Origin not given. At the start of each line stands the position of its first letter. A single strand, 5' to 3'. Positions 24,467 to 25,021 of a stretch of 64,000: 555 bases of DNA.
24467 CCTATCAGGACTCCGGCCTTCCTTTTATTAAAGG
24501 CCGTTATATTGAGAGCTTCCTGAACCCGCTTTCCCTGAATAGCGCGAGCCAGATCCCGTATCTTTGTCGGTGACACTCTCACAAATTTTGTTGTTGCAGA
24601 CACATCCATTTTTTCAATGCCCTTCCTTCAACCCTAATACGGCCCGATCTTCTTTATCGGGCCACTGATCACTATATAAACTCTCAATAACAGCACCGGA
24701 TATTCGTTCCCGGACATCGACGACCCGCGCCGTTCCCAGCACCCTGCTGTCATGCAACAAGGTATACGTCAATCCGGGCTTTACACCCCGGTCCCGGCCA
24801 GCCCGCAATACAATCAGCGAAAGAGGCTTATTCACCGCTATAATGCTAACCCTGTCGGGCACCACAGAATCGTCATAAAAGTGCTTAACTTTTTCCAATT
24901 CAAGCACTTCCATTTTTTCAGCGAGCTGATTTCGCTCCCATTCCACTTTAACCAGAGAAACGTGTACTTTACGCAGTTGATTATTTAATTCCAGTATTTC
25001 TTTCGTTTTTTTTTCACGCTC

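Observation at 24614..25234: Non-ribosomal lipoprotein gene inserted inside the S10 operon between rpsS and rplV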

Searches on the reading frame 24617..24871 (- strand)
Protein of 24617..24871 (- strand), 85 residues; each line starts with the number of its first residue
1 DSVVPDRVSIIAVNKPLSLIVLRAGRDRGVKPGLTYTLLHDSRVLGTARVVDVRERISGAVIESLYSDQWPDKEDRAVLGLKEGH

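Call 50: search_solved_structures(query=A3, max_evalue=10, show_alignments=3)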
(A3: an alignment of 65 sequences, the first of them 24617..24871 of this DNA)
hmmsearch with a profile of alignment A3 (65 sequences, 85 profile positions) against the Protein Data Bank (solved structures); distinct sequences matched with E-value up to 10: 4.
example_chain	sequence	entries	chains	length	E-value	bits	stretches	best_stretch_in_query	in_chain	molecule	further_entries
3jc8_Ta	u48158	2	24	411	0.0082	19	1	20-55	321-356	LysM domain protein | TsaP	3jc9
9j3d_D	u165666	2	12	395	0.13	15.1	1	46-76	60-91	RND efflux system, MexC-like protein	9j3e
4ofx_A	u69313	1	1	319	1.5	11.7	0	53-78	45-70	Cystathionine beta-synthase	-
9zcd_A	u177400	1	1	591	9.7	9.1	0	50-82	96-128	30S ribosomal protein S1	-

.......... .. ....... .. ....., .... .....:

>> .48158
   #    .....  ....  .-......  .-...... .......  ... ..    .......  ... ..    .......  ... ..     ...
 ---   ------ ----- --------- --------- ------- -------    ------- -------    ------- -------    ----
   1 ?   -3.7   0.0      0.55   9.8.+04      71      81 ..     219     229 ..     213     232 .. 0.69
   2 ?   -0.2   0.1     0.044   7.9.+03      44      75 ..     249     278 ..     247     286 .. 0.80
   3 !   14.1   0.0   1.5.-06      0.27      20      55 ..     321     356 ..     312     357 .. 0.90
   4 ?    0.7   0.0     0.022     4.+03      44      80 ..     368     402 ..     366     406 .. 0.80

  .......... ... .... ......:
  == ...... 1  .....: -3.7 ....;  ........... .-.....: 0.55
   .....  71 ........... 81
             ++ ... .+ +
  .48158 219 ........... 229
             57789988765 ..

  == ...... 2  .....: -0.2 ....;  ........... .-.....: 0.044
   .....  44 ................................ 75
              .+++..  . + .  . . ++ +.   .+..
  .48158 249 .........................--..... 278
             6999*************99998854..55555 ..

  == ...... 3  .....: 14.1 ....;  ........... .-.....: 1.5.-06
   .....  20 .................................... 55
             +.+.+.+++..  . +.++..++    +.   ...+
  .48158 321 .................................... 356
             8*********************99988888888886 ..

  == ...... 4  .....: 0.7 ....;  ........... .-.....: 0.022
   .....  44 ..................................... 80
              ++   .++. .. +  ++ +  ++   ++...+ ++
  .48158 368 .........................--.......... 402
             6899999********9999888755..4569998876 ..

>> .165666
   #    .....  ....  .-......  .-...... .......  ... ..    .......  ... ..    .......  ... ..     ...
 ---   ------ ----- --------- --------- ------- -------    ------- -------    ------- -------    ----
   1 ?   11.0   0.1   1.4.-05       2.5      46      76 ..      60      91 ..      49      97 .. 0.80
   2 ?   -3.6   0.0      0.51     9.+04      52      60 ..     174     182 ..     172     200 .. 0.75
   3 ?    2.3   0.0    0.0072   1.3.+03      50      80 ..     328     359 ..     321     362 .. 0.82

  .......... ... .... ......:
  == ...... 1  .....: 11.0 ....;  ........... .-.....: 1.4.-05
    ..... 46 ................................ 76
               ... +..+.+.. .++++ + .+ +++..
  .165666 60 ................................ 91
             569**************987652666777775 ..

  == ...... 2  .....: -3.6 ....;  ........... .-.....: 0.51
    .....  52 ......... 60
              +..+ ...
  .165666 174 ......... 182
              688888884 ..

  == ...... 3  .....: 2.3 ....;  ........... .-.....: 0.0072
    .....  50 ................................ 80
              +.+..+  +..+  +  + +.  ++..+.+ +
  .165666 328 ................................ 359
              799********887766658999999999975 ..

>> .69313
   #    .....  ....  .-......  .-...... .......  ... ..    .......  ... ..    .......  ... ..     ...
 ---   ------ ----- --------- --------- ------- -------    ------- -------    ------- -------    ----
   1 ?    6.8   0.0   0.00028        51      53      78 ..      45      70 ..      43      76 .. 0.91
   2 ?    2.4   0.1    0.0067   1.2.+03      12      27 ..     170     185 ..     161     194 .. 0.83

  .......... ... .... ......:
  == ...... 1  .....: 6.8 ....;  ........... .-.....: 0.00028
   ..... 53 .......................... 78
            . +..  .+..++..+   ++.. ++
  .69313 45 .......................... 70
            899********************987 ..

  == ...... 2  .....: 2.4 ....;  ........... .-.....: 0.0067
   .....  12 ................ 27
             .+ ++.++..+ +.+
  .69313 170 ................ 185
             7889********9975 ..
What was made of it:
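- The best barrel-only sequence match is TsaP (E=0.008, call 50).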

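Call 53: predict_structure(alignment_id=A3)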
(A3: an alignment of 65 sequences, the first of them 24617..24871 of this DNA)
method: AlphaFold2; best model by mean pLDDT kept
length: 85 residues; sequences in the alignment: 65
mean_pLDDT: 90.6   pTM: 0.80
mean pLDDT of the five models: 90.6, 90.4, 89.8, 89.6, 89.2
residues with pLDDT >= 90: 71; 70-90: 4; 50-70: 6; < 50: 4
segments of 3 or more residues with pLDDT < 50: none
pLDDT, mean of each block of 10 residues (from residue 1): 71 98 97 96 96 98 96 94 50
secondary structure, 60 per line:
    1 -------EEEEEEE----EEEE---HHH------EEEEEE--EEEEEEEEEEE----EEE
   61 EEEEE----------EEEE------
elements in order: E8-14 E19-22 E35-40 E43-53 E58-65 E76-79

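Call 55: fold_search(model_id=the predicted structure, library=pdb)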
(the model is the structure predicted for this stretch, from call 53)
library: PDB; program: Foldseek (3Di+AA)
matches with E <= 10: 1305; with E <= 0.001: 0
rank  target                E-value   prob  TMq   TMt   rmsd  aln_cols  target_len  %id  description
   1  8z5n_0                1.4e-03  1.00  0.73  0.19   3.8        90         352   20  Cryo-EM structure of the LPHT ring (released 2025-10-22)
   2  3w1e                  1.7e-03  1.00  0.69  0.17   3.5        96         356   19  Structure of FlgT, a flagellar basal body component protein (released 2013-04-03)
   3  7xkh_A                2.3e-03  1.00  0.67  0.13   2.7        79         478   15  Nucleotide-depleted F1 domain of FoF1-ATPase from Bacillus PS3, state1 (released 2022-09-21)
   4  9o1c_C                4.7e-03  1.00  0.62  0.12   2.9        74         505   12  Pseudomonas aeruginosa ATPase State2 (released 2025-12-10)
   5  8u1h_C                5.0e-03  1.00  0.64  0.13   2.8        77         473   17  Axle-less Bacillus sp. PS3 F1 ATPase mutant (released 2024-09-11)
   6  9o19_A                6.2e-03  1.00  0.62  0.12   2.9        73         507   12  Pseudomonas aeruginosa ATPase State1 (released 2025-12-10)
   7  9nvl_C                6.6e-03  1.00  0.64  0.13   2.9        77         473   17  ATPase Hybrid F1 with the ancestral core domains Binding Dwell (released 2025-11-05)
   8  6tmh_A                7.8e-03  1.00  0.65  0.12   2.2        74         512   15  Cryo-EM structure of Toxoplasma gondii mitochondrial ATP synthase dimer, OSCP/F1/c-ring model (released 2020-12-16)
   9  6j5i_A                7.8e-03  1.00  0.67  0.12   2.4        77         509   10  Cryo-EM structure of the mammalian DP-state ATP synthase (released 2019-06-26)
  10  6oqv_A                7.8e-03  1.00  0.63  0.12   3.8        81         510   16  E. coli ATP Synthase State 2b (released 2020-06-03)
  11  9o19_B                8.2e-03  1.00  0.62  0.11   2.9        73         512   12  Pseudomonas aeruginosa ATPase State1 (released 2025-12-10)
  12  9nvl_B                8.7e-03  1.00  0.61  0.12   2.7        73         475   18  ATPase Hybrid F1 with the ancestral core domains Binding Dwell (released 2025-11-05)
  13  8dbs_A                8.7e-03  1.00  0.63  0.12   3.4        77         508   16  E. coli ATP synthase imaged in 10mM MgATP State2 "half-up" Fo classified (released 2023-01-25)
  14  6oqr_C                8.7e-03  1.00  0.63  0.12   3.4        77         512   16  E. coli ATP Synthase ADP State 1a (released 2020-06-03)
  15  7p2y_A                8.7e-03  1.00  0.64  0.12   3.3        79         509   11  F1Fo-ATP synthase from Acinetobacter baumannii (state 1) (released 2022-02-02)
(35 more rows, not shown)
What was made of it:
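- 24635..24850 (-): Residues 129-200: six-stranded beta-barrel with family motif G146..G150..G154 ... VVDVR175..GA ... P192..GD196R. Foldseek: FlgT TMq 0.69-0.73, F1 alpha/beta N-terminal barrel about 0.65, MreC about 0.5 (call 55).
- On FlgT / FlgT_C-domain proteins: Structure TMq 0.69-0.73 to FlgT (call 55).
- Closest known: N-terminal 'crown' beta-barrel of F1-ATPase alpha/beta subunits. Same: Same six-stranded barrel topology (TMq about 0.62-0.67, rmsd 2.2-3.0 A; call 55).
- Structural similarity to MreC (TMq 0.48-0.53) is lower than to FlgT or the F1 crown (call 55). The barrel fold also occurs in cytoplasmic F1 alpha/beta subunits (call 55). The best structural matches are FlgT (TMq 0.69-0.73, call 55).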
